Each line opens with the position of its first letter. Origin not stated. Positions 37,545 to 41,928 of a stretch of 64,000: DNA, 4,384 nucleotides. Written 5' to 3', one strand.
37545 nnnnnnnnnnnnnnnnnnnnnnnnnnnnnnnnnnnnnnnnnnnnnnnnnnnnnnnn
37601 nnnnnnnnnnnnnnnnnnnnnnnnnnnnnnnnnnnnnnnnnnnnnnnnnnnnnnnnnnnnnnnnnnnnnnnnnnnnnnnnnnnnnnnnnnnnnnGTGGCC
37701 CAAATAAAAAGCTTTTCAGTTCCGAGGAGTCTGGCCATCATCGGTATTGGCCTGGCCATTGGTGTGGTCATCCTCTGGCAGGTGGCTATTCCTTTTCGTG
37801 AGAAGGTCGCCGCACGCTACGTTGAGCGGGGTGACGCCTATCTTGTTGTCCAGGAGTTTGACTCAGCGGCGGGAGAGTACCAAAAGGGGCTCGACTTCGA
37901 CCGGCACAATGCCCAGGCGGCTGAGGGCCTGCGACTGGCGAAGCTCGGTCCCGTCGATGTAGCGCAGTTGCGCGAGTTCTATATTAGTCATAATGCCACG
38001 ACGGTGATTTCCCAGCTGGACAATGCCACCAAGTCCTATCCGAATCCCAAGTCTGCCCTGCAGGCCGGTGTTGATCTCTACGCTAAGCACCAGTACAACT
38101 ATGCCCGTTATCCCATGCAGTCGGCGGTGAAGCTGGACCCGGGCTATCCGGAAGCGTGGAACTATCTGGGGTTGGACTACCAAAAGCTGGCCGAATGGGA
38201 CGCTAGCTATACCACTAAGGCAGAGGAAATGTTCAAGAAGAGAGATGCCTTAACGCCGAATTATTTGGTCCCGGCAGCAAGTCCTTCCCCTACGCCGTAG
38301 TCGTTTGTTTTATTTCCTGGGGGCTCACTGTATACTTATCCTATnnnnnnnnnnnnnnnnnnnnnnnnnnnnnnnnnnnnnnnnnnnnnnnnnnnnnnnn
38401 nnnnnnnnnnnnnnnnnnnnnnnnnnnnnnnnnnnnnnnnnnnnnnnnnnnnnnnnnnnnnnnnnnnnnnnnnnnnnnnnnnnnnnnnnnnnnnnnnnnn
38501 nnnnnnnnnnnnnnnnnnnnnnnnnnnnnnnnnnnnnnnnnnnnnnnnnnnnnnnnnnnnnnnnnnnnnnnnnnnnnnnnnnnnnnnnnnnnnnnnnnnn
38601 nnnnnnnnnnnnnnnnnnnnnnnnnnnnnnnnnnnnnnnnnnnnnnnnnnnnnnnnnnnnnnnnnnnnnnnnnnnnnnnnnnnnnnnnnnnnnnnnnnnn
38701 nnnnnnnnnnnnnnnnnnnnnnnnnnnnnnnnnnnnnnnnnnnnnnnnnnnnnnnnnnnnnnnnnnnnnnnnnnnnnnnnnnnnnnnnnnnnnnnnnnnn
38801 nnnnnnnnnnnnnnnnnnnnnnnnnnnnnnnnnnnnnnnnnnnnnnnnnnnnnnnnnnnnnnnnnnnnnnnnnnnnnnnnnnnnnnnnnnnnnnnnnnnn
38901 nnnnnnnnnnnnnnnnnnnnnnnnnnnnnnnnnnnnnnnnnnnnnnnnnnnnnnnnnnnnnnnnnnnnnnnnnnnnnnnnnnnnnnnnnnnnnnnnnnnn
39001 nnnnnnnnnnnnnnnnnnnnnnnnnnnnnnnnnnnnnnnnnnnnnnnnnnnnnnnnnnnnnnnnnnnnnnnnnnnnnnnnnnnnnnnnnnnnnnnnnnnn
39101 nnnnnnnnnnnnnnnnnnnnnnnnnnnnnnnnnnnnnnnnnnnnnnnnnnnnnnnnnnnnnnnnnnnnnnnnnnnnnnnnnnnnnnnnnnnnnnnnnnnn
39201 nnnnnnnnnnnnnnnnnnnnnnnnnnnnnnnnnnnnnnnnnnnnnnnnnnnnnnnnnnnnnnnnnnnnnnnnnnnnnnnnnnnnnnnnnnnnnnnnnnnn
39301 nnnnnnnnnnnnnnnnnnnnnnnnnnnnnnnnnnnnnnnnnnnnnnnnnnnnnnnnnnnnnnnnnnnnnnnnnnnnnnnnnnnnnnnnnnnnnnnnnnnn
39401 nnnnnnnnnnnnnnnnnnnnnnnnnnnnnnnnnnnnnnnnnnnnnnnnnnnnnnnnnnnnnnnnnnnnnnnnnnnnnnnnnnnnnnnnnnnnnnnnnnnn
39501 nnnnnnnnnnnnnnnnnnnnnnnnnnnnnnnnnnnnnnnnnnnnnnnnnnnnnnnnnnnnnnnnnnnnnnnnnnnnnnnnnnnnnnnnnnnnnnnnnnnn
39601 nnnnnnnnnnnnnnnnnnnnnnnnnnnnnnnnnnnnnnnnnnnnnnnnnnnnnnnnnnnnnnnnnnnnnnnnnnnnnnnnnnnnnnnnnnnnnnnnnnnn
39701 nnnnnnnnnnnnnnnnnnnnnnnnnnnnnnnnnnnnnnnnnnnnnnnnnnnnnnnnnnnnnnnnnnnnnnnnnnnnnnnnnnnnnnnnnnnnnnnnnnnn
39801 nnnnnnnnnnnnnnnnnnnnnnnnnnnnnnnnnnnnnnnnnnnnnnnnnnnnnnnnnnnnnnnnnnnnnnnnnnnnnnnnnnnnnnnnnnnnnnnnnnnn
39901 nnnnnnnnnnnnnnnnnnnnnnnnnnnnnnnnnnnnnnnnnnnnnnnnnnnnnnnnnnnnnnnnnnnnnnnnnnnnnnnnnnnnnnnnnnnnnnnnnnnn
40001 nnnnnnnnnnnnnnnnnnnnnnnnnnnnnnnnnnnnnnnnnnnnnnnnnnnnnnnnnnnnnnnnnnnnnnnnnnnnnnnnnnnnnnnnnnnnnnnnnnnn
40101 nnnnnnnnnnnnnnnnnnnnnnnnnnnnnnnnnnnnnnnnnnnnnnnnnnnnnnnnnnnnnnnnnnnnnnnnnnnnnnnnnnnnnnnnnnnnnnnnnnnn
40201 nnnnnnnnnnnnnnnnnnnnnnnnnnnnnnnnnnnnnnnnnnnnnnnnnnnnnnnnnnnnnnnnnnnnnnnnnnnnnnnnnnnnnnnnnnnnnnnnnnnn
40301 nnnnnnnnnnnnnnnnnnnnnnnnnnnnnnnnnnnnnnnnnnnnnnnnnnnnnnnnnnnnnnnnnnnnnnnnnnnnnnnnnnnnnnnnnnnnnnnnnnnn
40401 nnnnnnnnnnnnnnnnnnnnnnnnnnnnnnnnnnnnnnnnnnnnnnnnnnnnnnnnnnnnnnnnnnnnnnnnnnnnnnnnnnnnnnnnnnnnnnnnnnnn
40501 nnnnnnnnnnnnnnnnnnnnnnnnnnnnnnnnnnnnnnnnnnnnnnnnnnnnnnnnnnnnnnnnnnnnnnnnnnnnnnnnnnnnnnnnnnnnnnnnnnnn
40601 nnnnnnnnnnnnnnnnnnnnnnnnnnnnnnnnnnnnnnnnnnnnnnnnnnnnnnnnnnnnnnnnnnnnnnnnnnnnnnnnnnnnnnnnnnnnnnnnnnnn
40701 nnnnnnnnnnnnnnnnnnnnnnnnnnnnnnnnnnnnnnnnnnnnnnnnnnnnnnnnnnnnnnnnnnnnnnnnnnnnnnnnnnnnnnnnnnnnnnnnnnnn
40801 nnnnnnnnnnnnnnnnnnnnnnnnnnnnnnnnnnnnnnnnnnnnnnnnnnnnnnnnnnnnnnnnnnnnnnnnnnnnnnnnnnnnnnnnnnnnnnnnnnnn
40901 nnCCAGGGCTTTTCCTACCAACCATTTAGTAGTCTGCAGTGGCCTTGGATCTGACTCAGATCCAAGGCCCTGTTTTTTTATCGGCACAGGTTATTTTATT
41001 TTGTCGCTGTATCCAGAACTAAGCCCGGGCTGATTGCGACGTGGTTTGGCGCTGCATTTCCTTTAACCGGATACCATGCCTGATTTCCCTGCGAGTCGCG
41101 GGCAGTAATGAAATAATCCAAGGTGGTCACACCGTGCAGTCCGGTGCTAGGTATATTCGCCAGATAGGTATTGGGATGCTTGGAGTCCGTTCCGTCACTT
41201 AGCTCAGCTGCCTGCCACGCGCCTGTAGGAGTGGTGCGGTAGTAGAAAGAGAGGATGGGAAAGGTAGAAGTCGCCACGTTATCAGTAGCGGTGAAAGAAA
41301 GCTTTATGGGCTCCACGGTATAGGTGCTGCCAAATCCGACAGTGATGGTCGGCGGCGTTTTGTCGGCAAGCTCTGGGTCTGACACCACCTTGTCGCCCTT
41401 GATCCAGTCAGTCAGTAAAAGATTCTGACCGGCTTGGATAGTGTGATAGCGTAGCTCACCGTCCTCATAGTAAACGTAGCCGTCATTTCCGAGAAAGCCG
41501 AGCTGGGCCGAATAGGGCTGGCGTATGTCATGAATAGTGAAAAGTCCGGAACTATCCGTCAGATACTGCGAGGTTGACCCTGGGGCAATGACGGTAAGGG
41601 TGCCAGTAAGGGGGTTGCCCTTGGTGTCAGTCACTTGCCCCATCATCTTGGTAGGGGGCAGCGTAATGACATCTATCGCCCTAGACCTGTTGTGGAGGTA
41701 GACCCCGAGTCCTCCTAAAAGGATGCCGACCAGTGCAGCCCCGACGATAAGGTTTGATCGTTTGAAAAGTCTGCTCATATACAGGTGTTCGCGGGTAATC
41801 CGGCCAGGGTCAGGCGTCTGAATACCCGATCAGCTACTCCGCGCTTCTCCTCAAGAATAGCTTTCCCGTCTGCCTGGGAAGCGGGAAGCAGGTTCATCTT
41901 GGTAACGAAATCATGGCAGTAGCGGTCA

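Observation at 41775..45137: A 1120-aa secreted protein with many Cna-B/CarboxypepD_reg-like repeats and a C-terminal HExxH domain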

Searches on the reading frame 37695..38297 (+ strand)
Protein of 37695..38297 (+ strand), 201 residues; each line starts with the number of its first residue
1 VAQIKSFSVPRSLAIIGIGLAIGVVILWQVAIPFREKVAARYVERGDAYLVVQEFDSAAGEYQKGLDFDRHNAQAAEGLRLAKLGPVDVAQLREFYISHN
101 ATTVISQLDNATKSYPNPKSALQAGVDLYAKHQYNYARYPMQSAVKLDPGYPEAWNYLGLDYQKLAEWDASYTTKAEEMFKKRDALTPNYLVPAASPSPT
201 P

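Call 97: search_protein_families(library=pfam, proteins=[window:37695-38297:+], max_evalue=0.1)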
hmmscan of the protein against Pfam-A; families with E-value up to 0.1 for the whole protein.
window:37695-38297:+ (201 aa): 5 families
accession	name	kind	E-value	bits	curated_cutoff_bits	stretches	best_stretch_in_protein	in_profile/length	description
PF07719.23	TPR_2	-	4.6e-05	23.7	27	0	41-72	3-34/34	Tetratricopeptide repeat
PF13414.12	TPR_11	-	0.00015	21.8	26.8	1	128-164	4-40/42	TPR repeat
PF13428.12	TPR_14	-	0.0086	17.1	23.5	0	42-83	4-43/44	Tetratricopeptide repeat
PF13431.12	TPR_17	-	0.012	16.3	24.4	0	142-160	3-21/34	Tetratricopeptide repeat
PF00515.34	TPR_1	-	0.072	13.4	27.8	0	152-169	1-18/34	Tetratricopeptide repeat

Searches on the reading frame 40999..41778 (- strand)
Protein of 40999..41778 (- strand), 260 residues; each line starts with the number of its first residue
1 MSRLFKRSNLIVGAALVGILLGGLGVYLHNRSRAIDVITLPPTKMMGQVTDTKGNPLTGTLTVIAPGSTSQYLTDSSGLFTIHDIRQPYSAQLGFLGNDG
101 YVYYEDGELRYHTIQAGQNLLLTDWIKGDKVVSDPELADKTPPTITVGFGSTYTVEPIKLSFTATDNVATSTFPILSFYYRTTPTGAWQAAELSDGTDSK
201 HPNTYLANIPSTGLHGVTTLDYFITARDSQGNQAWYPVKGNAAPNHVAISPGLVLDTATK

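Call 3: search_protein_families(library=pfam, proteins=[window:40999-41778:-], max_evalue=1)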
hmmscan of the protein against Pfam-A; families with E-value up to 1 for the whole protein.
window:40999-41778:- (260 aa): 3 families
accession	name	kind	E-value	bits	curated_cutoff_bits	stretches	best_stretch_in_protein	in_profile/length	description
PF13620.12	CarboxypepD_reg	-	0.00092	20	32.3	1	47-93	4-54/82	Carboxypeptidase regulatory-like domain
PF13715.12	CarbopepD_reg_2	-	0.0043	17.5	32.2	1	47-89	3-46/88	CarboxypepD_reg-like domain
PF13996.11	YobH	-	0.35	11.4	27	0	3-33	1-31/70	YobH-like protein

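Call 4: search_protein_families(library=ncbifam, proteins=[window:40999-41778:-], max_evalue=1)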
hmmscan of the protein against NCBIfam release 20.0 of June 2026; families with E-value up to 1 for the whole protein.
window:40999-41778:- (260 aa): 1 family
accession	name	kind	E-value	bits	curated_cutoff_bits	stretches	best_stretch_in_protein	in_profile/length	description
TIGR04056.1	OMP_RagA_SusC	subfamily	0.0061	14.9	368.25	1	44-84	2-41/981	SusC/RagA family TonB-linked outer membrane protein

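Call 16: search_protein_families(library=phrogs, proteins=[window:40999-41778:-], max_evalue=1)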
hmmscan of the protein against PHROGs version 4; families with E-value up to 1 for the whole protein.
window:40999-41778:- (260 aa): 0 families

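Call 60: search_protein_families(library=pfam, alignment_id=A3, max_evalue=10)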
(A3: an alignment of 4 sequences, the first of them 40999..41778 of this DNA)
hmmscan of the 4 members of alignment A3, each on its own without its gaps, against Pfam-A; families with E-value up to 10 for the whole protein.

A. member 1, window:40999-41778:- (260 aa): 3 families
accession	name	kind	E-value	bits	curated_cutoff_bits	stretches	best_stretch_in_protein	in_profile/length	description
PF13620.12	CarboxypepD_reg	-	0.00092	20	32.3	1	47-93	4-54/82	Carboxypeptidase regulatory-like domain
PF13715.12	CarbopepD_reg_2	-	0.0043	17.5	32.2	1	47-89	3-46/88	CarboxypepD_reg-like domain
PF13996.11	YobH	-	0.35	11.4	27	1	3-33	1-31/70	YobH-like protein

B. families by the number of members that match (of 4 scanned): 4 families
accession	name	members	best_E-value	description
PF13620.12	CarboxypepD_reg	3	0.00092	Carboxypeptidase regulatory-like domain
PF13715.12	CarbopepD_reg_2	2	0.0043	CarboxypepD_reg-like domain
PF20134.4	DUF6524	1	0.03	Family of unknown function (DUF6524)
PF13996.11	YobH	1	0.35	YobH-like protein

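Call 91: search_solved_structures(query=A3, max_evalue=10, show_alignments=2)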
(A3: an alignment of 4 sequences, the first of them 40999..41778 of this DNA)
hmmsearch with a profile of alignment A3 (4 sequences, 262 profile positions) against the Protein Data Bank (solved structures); distinct sequences matched with E-value up to 10: 17.
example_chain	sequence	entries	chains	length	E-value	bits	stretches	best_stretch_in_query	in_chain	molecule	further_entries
4yt9_A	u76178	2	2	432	1.8e-08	37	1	178-259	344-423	Peptidylarginine deiminase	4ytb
4ytg_A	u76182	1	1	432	1.8e-08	37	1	178-259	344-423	Peptidylarginine deiminase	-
5ak7_A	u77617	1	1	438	1.8e-08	37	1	178-259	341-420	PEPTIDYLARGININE DEIMINASE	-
5ak8_A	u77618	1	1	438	1.8e-08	37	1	178-259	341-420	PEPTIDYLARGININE DEIMINASE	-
6i0x_A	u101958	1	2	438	1.8e-08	37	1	178-259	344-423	Peptidylarginine deiminase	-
5iiy_A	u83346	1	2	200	0.053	15.8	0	42-122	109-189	Platelet-binding glycoprotein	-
5eq4_A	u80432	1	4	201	0.053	15.8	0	42-122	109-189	Platelet-binding glycoprotein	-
5eq2_A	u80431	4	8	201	0.053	15.8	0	42-122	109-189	Platelet-binding glycoprotein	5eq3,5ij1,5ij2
2iuc_A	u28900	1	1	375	0.077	15.3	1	97-179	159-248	ALKALINE PHOSPHATASE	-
4ph8_A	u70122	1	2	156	0.096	14.9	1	142-185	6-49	Aggregative adherence fimbrial subunit AggA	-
2w5v_A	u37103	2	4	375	0.15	14.4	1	64-179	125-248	ALKALINE PHOSPHATASE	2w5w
5ij3_A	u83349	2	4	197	0.17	14.2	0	42-122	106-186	Platelet-binding glycoprotein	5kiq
1ek0_A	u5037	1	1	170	0.29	13.4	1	144-193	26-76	PROTEIN (GTP-BINDING PROTEIN YPT51)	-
8wqw_C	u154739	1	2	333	0.49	12.6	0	204-240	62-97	bsAb3 Fab-light chain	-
8khc_G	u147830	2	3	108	0.73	12.1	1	204-240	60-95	Light chain of 5817 Fab | Light chain of 5817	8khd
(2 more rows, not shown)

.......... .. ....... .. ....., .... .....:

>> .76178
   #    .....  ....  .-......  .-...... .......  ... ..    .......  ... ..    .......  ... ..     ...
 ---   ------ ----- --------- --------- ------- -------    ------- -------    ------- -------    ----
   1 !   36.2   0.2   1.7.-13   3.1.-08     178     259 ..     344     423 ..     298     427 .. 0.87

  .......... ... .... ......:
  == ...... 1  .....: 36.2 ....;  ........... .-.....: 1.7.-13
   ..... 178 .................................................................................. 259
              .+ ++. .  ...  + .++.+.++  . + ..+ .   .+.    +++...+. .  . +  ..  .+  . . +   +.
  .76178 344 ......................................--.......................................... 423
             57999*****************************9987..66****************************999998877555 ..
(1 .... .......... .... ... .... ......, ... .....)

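Call 101: find_related_loci(query=A3, collection=viral_contigs, flank=5000)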
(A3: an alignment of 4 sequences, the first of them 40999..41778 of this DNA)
Query A3 (260 aa) in viral_contigs; peptide patterns used: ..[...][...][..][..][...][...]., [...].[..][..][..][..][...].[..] (x = any residue, [..] = any of these).
54 stretches matched a pattern, but none encodes a relative of the query by tblastn (E <= 1e-3).
